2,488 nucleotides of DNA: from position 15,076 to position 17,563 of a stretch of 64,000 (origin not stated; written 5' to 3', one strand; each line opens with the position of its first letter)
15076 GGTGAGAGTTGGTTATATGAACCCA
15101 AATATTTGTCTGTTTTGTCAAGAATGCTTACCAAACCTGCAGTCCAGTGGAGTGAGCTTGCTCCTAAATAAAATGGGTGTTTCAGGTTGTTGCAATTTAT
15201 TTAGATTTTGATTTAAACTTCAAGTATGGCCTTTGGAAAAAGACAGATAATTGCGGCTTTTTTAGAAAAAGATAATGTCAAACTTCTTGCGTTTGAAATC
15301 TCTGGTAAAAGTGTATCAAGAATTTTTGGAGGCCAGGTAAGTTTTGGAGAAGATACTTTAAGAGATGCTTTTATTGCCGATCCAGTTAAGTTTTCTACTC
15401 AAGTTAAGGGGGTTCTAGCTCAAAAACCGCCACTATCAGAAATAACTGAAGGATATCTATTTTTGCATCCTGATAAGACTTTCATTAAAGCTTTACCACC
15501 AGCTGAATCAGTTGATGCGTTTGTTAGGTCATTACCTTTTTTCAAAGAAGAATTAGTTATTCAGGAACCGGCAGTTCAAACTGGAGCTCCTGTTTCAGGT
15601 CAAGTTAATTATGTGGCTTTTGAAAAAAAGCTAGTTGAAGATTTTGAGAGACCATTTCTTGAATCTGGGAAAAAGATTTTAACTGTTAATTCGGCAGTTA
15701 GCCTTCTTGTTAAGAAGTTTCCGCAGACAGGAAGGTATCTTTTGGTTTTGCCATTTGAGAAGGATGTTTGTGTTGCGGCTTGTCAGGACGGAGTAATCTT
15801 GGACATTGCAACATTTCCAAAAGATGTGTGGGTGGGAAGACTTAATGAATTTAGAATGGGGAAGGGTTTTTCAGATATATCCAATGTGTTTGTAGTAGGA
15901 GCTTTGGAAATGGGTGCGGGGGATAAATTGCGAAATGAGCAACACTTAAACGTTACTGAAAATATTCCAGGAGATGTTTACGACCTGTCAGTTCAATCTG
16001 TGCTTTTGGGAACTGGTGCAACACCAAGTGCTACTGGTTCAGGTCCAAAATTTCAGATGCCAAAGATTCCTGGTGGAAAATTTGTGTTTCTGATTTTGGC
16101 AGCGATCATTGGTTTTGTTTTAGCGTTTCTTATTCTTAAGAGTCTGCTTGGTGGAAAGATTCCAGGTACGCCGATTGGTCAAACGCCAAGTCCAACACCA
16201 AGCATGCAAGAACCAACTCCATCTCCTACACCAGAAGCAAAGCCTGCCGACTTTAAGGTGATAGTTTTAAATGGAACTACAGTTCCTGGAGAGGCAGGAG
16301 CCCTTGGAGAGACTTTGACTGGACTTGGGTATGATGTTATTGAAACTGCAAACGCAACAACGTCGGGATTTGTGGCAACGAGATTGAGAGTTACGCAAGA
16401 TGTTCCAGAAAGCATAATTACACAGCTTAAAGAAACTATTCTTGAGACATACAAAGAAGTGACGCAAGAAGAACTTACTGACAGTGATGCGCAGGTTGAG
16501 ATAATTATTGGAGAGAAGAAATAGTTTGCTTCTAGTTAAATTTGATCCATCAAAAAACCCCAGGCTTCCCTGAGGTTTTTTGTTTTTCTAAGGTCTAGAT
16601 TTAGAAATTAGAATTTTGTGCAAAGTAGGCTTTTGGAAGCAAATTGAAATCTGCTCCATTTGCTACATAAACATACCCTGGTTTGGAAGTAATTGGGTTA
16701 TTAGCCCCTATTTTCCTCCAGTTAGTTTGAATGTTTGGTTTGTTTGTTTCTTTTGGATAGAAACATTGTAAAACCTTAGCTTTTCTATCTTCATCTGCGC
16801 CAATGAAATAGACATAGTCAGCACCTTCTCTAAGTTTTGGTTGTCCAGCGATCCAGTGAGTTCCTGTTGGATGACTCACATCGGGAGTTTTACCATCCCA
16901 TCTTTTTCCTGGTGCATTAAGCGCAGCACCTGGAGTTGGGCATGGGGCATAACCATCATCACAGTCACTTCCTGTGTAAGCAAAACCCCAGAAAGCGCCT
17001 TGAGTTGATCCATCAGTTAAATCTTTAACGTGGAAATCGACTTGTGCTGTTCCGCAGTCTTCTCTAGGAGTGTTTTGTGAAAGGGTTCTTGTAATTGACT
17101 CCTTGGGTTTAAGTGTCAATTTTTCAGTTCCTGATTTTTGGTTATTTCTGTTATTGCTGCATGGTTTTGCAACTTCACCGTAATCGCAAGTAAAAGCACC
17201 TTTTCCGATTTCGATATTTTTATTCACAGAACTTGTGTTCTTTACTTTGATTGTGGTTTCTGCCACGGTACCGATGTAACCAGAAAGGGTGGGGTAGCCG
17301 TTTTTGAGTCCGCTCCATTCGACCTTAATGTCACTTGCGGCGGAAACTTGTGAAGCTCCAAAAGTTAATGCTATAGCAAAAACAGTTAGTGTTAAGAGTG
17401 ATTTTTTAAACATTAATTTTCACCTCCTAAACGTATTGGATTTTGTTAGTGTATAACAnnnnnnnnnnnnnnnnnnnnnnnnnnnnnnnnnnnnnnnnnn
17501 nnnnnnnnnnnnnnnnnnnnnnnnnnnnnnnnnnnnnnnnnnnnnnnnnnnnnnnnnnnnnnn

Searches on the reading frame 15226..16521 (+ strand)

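Call 11: search_protein_families(library=pfam, proteins=[window:15226-16521:+], max_evalue=0.01)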
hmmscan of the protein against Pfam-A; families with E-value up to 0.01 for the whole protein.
window:15226-16521:+ (432 aa): 1 family
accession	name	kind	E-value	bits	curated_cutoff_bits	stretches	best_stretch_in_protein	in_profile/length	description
PF13399.11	LytR_C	-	2.4e-07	32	22.2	1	343-430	2-84/86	LytR cell envelope-related transcriptional attenuator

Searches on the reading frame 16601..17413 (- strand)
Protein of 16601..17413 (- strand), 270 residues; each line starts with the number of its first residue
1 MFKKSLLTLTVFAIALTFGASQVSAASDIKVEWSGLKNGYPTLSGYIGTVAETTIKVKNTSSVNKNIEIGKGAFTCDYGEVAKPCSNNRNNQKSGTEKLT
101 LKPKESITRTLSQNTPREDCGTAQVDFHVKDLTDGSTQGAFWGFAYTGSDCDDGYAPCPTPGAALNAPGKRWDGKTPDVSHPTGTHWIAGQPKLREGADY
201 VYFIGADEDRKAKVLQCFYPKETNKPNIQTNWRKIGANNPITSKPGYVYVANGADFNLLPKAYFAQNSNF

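Call 11: search_protein_families(library=pfam, proteins=[window:16601-17410:-], max_evalue=0.01)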
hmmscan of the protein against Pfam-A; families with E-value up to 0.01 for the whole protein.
window:16601-17410:- (269 aa): 0 families

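Call 87: find_encoding_contigs(protein=window:16601-17413:-, flank=6000, max_places=4)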
Protein window:16601-17413:- (270 aa): 2 contigs read that carry it; 1 place shown.
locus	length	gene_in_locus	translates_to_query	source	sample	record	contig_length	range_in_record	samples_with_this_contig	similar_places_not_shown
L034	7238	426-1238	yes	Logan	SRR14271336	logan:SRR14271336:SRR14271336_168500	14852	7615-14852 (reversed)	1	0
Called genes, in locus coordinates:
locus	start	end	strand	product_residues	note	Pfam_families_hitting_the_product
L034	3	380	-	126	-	?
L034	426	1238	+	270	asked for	-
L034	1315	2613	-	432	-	PF13399:LytR_C (weak)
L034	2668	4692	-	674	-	-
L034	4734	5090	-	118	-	-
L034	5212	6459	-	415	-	-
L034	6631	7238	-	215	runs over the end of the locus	PF01351:RNase_HII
